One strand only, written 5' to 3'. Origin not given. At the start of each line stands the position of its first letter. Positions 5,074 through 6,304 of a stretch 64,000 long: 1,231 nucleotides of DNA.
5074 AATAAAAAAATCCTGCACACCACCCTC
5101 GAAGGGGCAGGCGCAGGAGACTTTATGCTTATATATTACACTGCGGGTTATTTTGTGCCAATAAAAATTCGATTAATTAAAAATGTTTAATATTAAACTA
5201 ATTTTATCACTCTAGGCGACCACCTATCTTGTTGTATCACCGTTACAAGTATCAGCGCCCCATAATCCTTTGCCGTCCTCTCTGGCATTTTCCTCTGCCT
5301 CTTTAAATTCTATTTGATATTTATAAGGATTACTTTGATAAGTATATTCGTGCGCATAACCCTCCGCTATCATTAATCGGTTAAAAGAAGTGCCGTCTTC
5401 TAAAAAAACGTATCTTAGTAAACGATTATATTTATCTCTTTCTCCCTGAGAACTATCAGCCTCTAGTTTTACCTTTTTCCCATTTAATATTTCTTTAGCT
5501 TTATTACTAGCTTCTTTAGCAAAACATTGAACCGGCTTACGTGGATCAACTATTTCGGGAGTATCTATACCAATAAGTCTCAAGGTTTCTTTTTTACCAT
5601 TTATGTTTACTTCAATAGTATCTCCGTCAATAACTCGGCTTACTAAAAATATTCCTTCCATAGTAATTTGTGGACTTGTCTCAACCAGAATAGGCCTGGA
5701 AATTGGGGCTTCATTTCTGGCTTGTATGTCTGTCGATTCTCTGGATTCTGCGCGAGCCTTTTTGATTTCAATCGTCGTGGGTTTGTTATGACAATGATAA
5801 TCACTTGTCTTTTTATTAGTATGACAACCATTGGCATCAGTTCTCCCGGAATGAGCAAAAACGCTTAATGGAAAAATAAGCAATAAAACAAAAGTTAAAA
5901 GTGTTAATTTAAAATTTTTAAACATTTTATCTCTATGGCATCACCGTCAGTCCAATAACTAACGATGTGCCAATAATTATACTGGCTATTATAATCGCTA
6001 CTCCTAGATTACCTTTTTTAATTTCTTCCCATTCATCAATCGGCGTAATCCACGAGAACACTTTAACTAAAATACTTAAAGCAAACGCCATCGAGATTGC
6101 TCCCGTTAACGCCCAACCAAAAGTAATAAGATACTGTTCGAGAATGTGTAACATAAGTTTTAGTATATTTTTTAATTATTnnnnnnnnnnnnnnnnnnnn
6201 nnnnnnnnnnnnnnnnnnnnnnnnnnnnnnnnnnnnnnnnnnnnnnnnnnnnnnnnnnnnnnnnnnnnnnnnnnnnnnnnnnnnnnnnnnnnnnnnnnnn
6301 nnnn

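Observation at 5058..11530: AT-rich promoter-to-terminator cassette (secreted nuclease + DUF350 + giant surface protease) bracketed by a perfect 16-bp direct repeat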

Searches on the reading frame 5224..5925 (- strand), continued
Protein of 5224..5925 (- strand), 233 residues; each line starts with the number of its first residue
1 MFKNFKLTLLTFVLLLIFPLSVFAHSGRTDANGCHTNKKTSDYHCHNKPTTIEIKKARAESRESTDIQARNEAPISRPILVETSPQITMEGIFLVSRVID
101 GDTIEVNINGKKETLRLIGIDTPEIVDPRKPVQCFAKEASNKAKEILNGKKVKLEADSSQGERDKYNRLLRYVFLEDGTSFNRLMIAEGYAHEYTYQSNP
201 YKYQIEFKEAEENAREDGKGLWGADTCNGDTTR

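Call 49: find_encoding_contigs(protein=P0022, flank=10000, max_places=2)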
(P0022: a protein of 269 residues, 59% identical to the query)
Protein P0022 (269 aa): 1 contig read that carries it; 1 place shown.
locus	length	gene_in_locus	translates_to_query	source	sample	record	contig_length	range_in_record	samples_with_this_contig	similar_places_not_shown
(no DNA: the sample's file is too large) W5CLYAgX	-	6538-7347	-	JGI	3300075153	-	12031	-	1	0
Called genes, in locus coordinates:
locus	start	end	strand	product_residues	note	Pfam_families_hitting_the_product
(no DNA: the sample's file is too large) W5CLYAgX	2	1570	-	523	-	?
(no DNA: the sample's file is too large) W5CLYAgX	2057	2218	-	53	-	-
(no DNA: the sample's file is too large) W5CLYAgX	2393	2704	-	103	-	-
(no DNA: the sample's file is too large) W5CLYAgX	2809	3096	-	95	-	-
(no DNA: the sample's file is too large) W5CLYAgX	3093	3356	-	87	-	-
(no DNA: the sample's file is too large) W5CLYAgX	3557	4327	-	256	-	-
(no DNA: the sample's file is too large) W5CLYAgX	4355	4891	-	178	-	-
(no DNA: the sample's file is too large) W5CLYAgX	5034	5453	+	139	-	-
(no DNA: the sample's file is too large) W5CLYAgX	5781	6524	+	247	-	-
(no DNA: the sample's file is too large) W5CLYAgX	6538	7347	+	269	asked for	PF00565:SNase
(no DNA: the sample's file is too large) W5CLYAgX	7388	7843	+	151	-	-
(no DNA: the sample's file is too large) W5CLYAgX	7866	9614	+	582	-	-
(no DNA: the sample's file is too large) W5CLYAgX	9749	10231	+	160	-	-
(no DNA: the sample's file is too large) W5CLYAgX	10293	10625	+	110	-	-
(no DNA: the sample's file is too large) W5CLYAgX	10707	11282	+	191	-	PF01661:Macro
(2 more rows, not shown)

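Call 69: search_protein_families(library=ncbifam, proteins=[window:5224-5925:-], max_evalue=0.001)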
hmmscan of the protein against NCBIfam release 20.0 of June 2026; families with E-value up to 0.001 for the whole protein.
window:5224-5925:- (233 aa): 3 families
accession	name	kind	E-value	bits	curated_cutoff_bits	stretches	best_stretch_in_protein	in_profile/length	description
NF047694.1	TnucaseNucIStaph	equivalog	2.8e-35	121.4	250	1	93-222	47-174/175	thermonuclease NucI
NF047969.1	CaNuclEcnA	equivalog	4.2e-20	72.3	180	2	134-223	64-149/151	calcium-activated nuclease EcnA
NF033223.2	YHYH_alt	domain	1.2e-12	47.9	30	1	23-46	2-25/25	YHYH domain-containing protein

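Call 70: search_protein_families(library=padloc, proteins=[window:5224-5925:-], max_evalue=0.001)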
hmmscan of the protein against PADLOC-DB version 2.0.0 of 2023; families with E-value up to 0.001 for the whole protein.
window:5224-5925:- (233 aa): 1 family
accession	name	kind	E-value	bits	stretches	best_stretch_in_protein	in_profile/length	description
PDLC01096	C3a212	-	1.1e-46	157.3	1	65-227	31-181/279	SNc+LTD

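Call 74: search_protein_families(library=pfam, proteins=[L078:11300-12226:-], max_evalue=0.001)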
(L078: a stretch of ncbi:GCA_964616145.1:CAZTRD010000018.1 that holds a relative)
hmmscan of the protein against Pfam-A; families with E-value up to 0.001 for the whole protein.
L078:11300-12226:- (308 aa): 4 families
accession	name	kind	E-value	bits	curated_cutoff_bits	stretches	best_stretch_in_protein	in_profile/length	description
PF01939.22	NucS_C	-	5e-12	46.3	24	1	202-285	13-93/124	Endonuclease NucS C-terminal domain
PF14281.12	PDDEXK_4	-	2.4e-06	28.1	22.3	1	196-299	58-153/183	PD-(D/E)XK nuclease superfamily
PF06250.17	YhcG_C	-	4.7e-06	27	32.5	1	222-303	60-144/157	YhcG PDDEXK nuclease domain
PF17541.7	TssC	-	6.8e-05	22.4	25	1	137-250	97-204/430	Type VI secretion system, TssC, VipB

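Call 77: find_related_loci(query=window:5224-5925:-, collection=viral_contigs, flank=8000)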
Query window:5224-5925:- (233 aa) in viral_contigs; peptide patterns used: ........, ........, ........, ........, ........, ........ (x = any residue, [..] = any of these).
5 stretches matched a pattern; 3 encode a relative of the query (tblastn E <= 1e-3); 3 distinct loci.
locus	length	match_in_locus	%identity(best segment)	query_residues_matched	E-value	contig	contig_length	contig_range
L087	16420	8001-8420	69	92-232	5e-60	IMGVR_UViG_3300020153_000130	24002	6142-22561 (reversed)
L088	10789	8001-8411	66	93-230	2e-59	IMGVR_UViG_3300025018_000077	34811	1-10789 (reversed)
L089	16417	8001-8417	59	95-233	9e-52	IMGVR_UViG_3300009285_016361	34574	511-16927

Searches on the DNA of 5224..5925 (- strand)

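Call 51: search_rna_families(sources=[L025, L027, L078, L079, L012, L013, L016, L017], threshold=gathering)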
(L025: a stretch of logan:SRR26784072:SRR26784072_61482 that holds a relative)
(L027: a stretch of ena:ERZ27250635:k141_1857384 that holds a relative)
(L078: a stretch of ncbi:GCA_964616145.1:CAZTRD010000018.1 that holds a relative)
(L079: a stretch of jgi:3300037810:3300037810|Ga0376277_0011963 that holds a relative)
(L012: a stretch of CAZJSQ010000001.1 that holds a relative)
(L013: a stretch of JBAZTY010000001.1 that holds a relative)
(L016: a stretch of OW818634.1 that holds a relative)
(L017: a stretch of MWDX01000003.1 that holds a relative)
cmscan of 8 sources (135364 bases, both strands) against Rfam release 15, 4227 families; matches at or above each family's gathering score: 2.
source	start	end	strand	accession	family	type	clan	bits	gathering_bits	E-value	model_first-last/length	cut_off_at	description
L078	12280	12396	-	RF03000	LOOT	Gene; sRNA;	-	88.9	46.4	3.3e-15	1-121/121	no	LOOT RNA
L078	9529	9601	+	RF00005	tRNA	Gene; tRNA;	CL00001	68.7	29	1.5e-12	1-71/71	no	tRNA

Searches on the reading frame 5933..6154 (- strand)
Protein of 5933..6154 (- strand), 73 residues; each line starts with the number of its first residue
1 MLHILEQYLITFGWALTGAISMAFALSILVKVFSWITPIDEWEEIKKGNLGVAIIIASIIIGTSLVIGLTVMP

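Call 7: search_protein_families(library=pfam, proteins=[window:5933-6154:-], max_evalue=0.01)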
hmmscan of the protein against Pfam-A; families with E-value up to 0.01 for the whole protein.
window:5933-6154:- (73 aa): 1 family
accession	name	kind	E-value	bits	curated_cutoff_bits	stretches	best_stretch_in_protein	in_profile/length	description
PF03994.20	DUF350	-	7.1e-11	42.7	26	1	11-68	9-62/133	Domain of Unknown Function (DUF350)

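Call 67: find_encoding_contigs(protein=window:5933-6154:-, flank=10000, max_places=10)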
Protein window:5933-6154:- (73 aa): 11 contigs read that carry it; 6 places shown.
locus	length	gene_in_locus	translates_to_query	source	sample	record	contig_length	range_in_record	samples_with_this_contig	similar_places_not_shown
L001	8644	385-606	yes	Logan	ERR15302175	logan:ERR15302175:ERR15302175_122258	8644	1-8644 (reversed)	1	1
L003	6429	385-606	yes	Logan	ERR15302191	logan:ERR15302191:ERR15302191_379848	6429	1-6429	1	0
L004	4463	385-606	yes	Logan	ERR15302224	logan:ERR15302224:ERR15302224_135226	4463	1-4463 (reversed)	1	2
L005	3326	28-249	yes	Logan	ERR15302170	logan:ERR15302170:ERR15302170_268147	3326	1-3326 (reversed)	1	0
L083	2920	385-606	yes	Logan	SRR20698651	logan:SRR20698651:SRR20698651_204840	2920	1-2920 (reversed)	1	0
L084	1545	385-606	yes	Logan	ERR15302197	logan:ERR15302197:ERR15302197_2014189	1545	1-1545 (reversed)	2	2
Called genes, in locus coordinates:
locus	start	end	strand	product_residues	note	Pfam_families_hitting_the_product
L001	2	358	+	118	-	?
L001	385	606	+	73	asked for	PF03994:DUF350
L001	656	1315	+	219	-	PF00565:SNase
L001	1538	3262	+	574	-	-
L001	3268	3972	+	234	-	PF00590:TP_methylase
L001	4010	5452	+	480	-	PF00133:tRNA-synt_1, PF01406:tRNA-synt_1e (faint), PF09334:tRNA-synt_1g, PF00133:tRNA-synt_1, PF19303:Anticodon_3 (faint)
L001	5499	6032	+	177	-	PF02674:Colicin_V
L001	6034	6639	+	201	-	PF01300:Sua5_yciO_yrdC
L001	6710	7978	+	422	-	PF00595:PDZ, PF13180:PDZ_2 (weak), PF17820:PDZ_6, PF03572:Peptidase_S41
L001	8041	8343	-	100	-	-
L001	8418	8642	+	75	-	?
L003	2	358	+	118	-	?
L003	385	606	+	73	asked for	PF03994:DUF350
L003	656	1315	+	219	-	PF00565:SNase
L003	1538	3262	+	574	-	-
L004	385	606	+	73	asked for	PF03994:DUF350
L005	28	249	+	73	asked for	PF03994:DUF350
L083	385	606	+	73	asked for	PF03994:DUF350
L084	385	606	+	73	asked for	PF03994:DUF350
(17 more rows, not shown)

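Call 69: search_protein_families(library=ncbifam, proteins=[window:5933-6154:-], max_evalue=0.001)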
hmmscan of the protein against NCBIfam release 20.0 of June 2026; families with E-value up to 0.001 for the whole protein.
window:5933-6154:- (73 aa): 0 families

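Call 70: search_protein_families(library=padloc, proteins=[window:5933-6154:-], max_evalue=0.001)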
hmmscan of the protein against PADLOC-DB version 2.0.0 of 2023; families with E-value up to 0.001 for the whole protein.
window:5933-6154:- (73 aa): 0 families
